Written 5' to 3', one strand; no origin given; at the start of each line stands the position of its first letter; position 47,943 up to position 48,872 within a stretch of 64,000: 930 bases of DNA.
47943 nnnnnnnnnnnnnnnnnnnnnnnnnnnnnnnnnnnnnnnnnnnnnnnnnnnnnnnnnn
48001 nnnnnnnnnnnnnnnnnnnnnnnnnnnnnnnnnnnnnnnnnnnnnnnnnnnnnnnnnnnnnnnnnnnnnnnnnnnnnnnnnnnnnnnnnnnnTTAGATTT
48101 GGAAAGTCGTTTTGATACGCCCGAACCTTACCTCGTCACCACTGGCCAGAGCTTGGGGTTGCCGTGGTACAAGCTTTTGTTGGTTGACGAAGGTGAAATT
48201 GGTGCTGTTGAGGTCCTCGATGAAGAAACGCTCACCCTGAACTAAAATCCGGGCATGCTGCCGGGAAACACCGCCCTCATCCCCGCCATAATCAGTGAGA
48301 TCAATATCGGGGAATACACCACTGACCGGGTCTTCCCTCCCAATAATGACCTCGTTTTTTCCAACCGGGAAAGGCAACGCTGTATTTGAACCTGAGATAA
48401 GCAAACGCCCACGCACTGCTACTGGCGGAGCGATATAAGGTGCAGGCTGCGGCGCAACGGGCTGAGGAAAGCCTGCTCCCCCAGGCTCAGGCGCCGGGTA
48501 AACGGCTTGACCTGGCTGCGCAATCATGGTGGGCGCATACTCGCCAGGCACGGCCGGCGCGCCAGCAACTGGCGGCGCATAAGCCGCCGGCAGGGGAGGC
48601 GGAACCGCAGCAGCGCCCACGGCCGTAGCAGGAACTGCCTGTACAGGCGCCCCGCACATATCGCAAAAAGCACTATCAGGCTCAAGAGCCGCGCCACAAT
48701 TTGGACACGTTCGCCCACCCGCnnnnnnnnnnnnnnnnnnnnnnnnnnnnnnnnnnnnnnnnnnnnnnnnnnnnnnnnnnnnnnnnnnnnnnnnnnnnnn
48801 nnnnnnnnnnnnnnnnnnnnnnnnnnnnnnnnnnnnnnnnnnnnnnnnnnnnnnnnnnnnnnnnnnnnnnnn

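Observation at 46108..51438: PP2C -> vWA -> ZnR-FHA -> kinase four-gene unit resembling a TerY-P triad with an added FHA reader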

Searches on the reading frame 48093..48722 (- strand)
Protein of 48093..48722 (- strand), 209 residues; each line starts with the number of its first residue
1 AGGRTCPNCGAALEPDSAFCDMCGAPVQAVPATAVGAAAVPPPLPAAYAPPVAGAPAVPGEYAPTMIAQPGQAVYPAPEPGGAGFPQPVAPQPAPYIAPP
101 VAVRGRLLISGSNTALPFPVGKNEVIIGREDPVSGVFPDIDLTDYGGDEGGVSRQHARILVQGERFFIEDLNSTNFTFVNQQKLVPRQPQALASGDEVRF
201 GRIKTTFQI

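Call 52: search_solved_structures(query=window:48093-48722:-, max_evalue=0.01, show_alignments=5)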
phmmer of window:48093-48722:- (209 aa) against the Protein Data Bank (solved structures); distinct sequences matched with E-value up to 0.01: 18.
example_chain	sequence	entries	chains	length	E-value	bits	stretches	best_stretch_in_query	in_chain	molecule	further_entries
6i2q_B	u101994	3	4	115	1.6e-06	31.4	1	130-207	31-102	Glycogen accumulation regulator GarA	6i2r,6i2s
8p5r_G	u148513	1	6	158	2.7e-06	30.7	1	127-207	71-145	Glycogen accumulation regulator GarA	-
8s05_C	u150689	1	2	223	7.2e-06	29.3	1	6-183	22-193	Conserved protein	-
5a8i_A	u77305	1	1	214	8.2e-06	29.1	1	6-183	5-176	ARNA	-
2kkl_A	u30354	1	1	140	1.1e-05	28.7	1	134-207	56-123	Uncharacterized protein Mb1858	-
6hc1_A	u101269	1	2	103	1.1e-05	28.6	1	144-204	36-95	GGDEF domain protein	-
6hc0_B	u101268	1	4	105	1.2e-05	28.6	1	122-204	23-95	GGDEF domain protein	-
2kb3_A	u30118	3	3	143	1.3e-05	28.5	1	134-207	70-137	Oxoglutarate dehydrogenase inhibitor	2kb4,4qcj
8p5x_G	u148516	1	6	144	1.3e-05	28.4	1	134-207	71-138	Oxoglutarate dehydrogenase inhibitor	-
2kfu_A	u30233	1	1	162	1.6e-05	28.1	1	135-207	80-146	Rv1827 pThr 22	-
6i2p_D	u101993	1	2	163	1.6e-05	28.1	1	135-207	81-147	Glycogen accumulation regulator GarA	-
7rj3_A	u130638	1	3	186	2.3e-05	27.6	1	135-207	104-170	Glycogen accumulation regulator GarA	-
2jpe_A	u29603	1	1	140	4.5e-05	26.7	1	140-203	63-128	Nuclear inhibitor of protein phosphatase 1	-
2lc1_A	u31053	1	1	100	9.2e-05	25.7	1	149-203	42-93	Putative uncharacterized protein TB39.8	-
3po8_A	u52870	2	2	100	9.4e-05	25.6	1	149-203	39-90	Putative uncharacterized protein TB39.8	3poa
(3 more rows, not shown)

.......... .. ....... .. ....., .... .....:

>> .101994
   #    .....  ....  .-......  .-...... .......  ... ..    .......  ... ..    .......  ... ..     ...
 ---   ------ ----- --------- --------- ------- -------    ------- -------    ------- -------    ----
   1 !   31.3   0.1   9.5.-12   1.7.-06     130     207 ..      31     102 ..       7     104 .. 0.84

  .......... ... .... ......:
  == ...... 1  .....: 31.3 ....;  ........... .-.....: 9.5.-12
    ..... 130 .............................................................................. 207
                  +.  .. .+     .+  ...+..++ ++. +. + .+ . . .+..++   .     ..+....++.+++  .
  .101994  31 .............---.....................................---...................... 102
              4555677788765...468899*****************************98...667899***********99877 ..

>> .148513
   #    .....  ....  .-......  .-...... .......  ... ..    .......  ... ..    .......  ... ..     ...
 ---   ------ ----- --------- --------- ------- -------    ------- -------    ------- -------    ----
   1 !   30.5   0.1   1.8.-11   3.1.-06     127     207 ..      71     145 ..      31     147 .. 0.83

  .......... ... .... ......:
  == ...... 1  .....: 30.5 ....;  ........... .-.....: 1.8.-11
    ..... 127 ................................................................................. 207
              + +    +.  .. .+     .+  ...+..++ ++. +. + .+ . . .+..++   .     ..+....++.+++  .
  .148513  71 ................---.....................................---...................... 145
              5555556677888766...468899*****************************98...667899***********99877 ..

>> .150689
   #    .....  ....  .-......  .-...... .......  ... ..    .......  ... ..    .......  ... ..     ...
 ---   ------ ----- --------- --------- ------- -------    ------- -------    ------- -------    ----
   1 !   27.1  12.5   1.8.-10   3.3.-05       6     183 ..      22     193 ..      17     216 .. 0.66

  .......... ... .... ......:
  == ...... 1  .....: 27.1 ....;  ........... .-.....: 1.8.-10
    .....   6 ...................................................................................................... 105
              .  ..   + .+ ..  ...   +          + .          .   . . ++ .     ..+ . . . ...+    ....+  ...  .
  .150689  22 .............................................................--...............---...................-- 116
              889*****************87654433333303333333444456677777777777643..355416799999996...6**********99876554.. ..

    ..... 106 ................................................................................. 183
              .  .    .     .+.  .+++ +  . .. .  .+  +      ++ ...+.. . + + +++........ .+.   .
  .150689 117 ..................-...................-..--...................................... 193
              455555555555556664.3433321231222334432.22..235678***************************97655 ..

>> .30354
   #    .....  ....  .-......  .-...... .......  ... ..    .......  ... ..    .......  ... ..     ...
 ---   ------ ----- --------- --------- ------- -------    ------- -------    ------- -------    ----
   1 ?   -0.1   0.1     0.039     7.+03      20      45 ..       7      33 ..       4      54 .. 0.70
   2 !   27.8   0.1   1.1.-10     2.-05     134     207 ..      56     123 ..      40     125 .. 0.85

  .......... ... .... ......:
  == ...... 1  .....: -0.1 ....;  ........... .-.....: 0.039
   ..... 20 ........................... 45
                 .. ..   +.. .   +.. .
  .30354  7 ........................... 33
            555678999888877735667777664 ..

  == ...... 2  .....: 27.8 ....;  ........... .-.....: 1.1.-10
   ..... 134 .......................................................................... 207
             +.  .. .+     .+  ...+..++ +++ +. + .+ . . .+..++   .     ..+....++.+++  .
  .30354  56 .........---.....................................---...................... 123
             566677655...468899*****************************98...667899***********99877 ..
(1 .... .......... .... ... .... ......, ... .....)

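Call 82: search_solved_structures(query=A3, max_evalue=0.001, show_alignments=1)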
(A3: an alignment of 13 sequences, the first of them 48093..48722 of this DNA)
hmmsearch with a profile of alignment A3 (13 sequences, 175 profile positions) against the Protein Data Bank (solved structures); distinct sequences matched with E-value up to 0.001: 40.
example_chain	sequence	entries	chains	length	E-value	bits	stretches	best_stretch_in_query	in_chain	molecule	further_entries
8s05_C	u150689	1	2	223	1.2e-15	61.6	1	3-170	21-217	Conserved protein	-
5a8i_A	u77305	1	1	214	1.4e-15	61.2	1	3-170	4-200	ARNA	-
1uht_A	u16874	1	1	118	1.5e-12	51.5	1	113-169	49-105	expressed protein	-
2lc1_A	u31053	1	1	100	2.2e-12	50.9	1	114-173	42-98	Putative uncharacterized protein TB39.8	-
3po8_A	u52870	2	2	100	2.4e-12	50.7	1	114-173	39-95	Putative uncharacterized protein TB39.8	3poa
6i2q_B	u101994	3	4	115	1.1e-11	48.6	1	113-173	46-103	Glycogen accumulation regulator GarA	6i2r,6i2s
3oun_A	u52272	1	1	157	1.2e-11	48.5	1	114-172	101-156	Putative uncharacterized protein TB39.8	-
8p5r_G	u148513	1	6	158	2e-11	47.8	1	103-173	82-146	Glycogen accumulation regulator GarA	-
8p5x_G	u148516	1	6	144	2.8e-11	47.3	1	114-173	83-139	Oxoglutarate dehydrogenase inhibitor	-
2kb3_A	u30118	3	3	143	2.9e-11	47.3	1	114-173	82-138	Oxoglutarate dehydrogenase inhibitor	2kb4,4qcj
2fez_A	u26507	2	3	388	4.3e-11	46.7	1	114-174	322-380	Probable regulatory protein embR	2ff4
2kkl_A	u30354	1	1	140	9.3e-11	45.6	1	113-173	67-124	Uncharacterized protein Mb1858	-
2kfu_A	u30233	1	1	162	1.1e-10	45.4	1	103-173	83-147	Rv1827 pThr 22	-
6i2p_D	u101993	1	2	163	1.1e-10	45.4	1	113-173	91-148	Glycogen accumulation regulator GarA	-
7rj3_A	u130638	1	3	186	1.2e-10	45.2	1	103-173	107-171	Glycogen accumulation regulator GarA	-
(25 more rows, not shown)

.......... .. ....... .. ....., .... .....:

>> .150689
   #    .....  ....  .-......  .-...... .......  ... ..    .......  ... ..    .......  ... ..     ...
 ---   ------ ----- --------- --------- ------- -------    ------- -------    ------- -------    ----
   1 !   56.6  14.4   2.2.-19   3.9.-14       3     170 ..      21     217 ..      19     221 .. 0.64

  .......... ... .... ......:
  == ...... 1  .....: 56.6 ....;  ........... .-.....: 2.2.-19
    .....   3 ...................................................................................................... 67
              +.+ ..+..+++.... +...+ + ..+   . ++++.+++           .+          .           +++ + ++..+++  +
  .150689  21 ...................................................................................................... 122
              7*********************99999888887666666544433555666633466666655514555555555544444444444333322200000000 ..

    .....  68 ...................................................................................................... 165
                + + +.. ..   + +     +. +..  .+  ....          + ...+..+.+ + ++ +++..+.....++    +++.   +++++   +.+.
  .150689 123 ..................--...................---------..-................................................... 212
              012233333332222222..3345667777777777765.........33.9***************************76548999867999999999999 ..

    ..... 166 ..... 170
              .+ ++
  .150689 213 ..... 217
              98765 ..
